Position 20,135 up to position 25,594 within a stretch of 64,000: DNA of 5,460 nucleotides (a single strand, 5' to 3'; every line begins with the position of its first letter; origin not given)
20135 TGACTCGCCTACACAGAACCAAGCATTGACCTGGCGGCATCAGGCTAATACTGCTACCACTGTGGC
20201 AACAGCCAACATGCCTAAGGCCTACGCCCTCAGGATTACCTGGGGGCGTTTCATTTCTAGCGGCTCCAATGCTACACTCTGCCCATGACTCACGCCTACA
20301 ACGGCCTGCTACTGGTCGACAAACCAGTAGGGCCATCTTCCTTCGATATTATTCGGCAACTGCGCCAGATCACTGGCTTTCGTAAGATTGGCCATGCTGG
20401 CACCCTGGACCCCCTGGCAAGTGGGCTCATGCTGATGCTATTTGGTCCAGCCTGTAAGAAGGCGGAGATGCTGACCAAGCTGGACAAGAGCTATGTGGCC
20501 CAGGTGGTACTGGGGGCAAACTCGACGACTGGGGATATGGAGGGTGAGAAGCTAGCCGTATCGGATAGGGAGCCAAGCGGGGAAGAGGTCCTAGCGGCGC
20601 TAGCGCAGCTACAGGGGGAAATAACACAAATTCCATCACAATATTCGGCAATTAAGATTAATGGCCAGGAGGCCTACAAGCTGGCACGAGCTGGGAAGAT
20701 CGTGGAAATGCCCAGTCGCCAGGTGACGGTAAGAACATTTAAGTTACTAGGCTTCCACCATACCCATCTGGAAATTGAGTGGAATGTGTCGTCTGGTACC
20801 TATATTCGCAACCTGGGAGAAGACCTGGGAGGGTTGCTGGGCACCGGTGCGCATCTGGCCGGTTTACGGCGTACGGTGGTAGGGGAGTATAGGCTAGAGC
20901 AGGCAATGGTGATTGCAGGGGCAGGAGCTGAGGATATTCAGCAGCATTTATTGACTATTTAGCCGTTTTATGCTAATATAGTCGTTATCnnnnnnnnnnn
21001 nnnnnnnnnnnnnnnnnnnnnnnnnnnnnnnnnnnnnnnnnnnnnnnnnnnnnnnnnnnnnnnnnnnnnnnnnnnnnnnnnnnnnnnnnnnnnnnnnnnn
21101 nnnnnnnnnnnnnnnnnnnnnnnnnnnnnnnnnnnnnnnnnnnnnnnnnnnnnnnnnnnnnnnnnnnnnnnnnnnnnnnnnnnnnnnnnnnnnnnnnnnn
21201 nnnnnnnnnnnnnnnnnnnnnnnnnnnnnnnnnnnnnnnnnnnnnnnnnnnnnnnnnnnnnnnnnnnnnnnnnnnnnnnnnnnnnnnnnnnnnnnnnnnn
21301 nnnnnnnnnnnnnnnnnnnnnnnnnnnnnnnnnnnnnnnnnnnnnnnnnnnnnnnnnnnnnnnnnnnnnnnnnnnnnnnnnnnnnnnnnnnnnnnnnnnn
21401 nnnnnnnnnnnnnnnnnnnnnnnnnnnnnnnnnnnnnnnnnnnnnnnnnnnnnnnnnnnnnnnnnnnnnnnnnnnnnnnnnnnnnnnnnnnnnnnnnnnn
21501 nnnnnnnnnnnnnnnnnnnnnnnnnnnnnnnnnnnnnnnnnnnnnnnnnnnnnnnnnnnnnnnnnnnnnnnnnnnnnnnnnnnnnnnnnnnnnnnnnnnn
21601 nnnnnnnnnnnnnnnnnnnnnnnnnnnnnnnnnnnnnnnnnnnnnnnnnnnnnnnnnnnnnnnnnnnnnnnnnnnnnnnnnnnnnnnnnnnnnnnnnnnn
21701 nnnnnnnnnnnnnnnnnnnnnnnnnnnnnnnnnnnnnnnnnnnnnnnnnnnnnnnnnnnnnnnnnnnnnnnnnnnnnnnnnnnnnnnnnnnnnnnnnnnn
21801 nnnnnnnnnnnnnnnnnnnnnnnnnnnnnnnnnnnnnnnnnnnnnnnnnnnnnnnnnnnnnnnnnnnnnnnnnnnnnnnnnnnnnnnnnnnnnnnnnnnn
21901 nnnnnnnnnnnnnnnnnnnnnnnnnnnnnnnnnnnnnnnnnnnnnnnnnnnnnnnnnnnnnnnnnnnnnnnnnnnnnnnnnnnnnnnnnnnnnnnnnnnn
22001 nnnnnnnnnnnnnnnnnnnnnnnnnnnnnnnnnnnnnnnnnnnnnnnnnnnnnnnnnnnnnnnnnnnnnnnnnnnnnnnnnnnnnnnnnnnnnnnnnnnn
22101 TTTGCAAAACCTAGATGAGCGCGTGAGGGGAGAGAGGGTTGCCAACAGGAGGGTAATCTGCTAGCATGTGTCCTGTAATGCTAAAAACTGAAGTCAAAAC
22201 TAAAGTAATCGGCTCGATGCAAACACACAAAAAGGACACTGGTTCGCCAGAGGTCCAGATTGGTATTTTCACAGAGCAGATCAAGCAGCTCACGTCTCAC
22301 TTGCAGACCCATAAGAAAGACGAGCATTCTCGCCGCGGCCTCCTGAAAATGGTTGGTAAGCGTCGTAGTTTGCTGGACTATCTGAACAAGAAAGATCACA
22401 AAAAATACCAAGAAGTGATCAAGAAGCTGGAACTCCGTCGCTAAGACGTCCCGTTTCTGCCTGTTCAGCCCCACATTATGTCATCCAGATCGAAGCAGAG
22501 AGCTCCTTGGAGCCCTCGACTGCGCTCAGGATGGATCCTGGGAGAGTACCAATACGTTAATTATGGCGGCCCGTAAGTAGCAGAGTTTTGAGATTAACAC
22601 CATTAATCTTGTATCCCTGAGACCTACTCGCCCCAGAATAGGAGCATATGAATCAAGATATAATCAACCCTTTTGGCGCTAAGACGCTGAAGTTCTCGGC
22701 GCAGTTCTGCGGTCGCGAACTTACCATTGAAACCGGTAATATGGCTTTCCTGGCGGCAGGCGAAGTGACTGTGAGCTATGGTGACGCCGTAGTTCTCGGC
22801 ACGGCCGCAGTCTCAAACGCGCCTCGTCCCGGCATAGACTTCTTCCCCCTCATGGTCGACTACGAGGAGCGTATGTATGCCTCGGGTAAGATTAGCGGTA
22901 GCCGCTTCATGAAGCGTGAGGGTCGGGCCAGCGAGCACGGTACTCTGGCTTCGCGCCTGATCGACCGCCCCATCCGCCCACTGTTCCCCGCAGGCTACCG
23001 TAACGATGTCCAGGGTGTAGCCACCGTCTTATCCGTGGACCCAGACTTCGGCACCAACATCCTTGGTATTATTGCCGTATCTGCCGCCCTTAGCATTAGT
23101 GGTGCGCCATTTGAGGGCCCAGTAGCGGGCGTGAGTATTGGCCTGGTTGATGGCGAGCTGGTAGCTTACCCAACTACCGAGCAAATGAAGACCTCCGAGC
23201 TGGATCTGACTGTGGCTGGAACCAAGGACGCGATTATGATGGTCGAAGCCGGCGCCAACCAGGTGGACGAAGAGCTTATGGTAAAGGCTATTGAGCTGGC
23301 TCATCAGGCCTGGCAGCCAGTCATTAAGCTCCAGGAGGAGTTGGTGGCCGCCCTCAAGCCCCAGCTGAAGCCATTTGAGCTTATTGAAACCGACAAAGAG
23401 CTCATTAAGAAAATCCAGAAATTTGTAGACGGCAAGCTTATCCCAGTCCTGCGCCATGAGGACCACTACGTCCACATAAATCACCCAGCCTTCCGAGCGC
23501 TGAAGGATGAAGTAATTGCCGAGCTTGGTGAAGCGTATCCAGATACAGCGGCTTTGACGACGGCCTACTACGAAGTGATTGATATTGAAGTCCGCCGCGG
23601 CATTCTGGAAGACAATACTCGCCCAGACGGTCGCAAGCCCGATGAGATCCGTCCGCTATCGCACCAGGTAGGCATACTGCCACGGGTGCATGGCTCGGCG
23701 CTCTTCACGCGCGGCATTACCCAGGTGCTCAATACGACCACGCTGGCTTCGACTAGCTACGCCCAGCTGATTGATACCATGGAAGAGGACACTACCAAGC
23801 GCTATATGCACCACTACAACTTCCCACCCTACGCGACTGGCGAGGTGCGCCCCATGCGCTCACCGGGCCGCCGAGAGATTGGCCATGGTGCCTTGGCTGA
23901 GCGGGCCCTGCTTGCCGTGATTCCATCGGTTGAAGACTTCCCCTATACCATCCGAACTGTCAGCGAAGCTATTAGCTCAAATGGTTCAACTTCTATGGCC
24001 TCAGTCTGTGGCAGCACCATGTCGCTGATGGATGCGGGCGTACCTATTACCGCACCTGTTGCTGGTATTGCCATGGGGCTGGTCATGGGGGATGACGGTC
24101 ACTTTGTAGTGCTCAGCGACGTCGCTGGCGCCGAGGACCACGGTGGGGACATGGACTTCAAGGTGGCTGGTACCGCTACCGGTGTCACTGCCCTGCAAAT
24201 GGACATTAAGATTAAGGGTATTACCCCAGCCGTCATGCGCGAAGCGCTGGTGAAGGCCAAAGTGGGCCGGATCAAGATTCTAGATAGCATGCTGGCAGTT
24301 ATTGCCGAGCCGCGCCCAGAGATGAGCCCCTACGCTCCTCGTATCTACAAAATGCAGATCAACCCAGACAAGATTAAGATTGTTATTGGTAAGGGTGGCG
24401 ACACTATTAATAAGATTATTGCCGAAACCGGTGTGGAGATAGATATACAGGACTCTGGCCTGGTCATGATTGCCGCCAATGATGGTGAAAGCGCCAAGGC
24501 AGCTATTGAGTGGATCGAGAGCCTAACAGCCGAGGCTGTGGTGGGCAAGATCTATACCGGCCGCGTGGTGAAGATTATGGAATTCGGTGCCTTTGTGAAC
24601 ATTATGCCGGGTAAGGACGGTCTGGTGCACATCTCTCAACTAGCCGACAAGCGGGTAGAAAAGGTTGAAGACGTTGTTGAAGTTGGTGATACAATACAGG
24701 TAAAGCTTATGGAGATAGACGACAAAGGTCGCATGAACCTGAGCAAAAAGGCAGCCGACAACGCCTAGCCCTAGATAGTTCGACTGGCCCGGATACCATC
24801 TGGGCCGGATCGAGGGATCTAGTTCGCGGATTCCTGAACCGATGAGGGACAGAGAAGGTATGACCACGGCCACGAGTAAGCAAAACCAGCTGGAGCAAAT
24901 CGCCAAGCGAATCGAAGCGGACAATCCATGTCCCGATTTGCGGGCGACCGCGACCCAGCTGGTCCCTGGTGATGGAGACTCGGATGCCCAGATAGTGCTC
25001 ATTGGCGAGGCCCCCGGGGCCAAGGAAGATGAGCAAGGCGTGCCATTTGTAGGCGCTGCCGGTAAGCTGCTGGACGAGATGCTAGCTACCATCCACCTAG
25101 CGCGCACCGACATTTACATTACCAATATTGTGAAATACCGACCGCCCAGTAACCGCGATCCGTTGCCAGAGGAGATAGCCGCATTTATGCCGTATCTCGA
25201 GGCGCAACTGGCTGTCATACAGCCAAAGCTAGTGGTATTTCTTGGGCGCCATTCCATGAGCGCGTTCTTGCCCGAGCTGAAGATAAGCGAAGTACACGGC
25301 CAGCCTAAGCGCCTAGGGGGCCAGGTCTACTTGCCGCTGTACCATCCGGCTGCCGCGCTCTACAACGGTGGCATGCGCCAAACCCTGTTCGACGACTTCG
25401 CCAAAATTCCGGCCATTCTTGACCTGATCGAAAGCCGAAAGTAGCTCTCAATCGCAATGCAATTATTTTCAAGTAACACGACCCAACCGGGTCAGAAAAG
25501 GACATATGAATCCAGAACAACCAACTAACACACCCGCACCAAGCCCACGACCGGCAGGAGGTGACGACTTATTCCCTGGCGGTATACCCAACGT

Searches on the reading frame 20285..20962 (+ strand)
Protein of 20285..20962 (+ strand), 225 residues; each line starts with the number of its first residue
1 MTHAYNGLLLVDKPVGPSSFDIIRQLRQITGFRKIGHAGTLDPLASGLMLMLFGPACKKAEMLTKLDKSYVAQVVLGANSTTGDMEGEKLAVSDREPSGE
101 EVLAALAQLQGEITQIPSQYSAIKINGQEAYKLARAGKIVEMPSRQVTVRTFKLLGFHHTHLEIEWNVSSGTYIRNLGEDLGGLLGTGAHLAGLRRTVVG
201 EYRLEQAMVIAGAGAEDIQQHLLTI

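Call 8: search_protein_families(library=pfam, proteins=[window:20285-20962:+])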
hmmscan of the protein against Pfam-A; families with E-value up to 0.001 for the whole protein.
window:20285-20962:+ (225 aa): 2 families
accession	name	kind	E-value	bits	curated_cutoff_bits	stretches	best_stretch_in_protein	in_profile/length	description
PF01509.24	TruB_N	-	8.2e-47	159.8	27.3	1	27-174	1-149/149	TruB family pseudouridylate synthase (N terminal domain)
PF16198.10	TruB_C_2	-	8.3e-08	32.7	29.3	1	175-208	1-33/66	tRNA pseudouridylate synthase B C-terminal domain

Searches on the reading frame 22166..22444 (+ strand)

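Call 46: search_protein_families(library=pfam, proteins=[window:22166-22444:+])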
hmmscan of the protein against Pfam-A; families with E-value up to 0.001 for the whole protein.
window:22166-22444:+ (92 aa): 1 family
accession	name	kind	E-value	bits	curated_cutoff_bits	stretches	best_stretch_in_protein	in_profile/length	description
PF00312.27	Ribosomal_S15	-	1.5e-33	115.2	31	1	11-91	1-81/81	Ribosomal protein S15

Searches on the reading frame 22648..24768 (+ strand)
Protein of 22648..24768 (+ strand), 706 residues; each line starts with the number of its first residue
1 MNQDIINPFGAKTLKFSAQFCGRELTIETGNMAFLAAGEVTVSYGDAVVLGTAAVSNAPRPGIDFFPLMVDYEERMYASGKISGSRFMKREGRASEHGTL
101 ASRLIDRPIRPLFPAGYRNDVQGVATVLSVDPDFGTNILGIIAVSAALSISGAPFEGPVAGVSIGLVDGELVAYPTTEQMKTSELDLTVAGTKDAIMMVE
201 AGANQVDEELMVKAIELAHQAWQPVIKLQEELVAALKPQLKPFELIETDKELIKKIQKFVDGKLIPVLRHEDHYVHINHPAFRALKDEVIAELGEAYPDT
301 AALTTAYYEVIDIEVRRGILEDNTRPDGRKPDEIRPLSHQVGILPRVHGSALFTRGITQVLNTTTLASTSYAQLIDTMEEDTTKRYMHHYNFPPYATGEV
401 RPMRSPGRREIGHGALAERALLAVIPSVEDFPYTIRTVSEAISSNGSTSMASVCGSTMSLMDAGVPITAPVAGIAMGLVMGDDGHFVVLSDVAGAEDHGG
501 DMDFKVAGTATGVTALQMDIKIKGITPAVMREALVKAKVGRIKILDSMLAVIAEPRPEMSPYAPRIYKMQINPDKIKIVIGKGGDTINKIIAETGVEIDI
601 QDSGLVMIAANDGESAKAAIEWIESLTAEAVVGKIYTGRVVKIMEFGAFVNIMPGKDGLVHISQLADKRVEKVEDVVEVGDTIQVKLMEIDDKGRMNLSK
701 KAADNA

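Call 9: search_protein_families(library=pfam, proteins=[window:22648-24768:+])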
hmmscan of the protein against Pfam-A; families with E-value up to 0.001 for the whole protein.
window:22648-24768:+ (706 aa): 5 families
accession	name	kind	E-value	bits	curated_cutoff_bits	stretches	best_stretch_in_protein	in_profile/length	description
PF01138.27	RNase_PH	-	2e-48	164.5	25.5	2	333-466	1-130/130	3' exoribonuclease family, domain 1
PF03725.20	RNase_PH_C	-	1.8e-22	79.5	20.8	2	157-221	1-67/67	3' exoribonuclease family, domain 2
PF00575.29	S1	-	1.2e-17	64.5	22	1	632-701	4-74/74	S1 RNA binding domain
PF00013.35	KH_1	-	6.1e-11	42.4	21.5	1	567-624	2-65/66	KH domain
PF03726.19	PNPase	-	0.00064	20.6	24.6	0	281-330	29-81/81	Polyribonucleotide nucleotidyltransferase, RNA binding domain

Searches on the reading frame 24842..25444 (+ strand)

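Call 46: search_protein_families(library=pfam, proteins=[window:24842-25444:+])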
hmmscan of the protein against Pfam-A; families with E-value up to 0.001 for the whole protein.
window:24842-25444:+ (200 aa): 1 family
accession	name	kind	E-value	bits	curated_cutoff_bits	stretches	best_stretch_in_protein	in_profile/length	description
PF03167.25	UDG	-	2.1e-37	128.8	24.3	1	42-185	1-135/141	Uracil DNA glycosylase superfamily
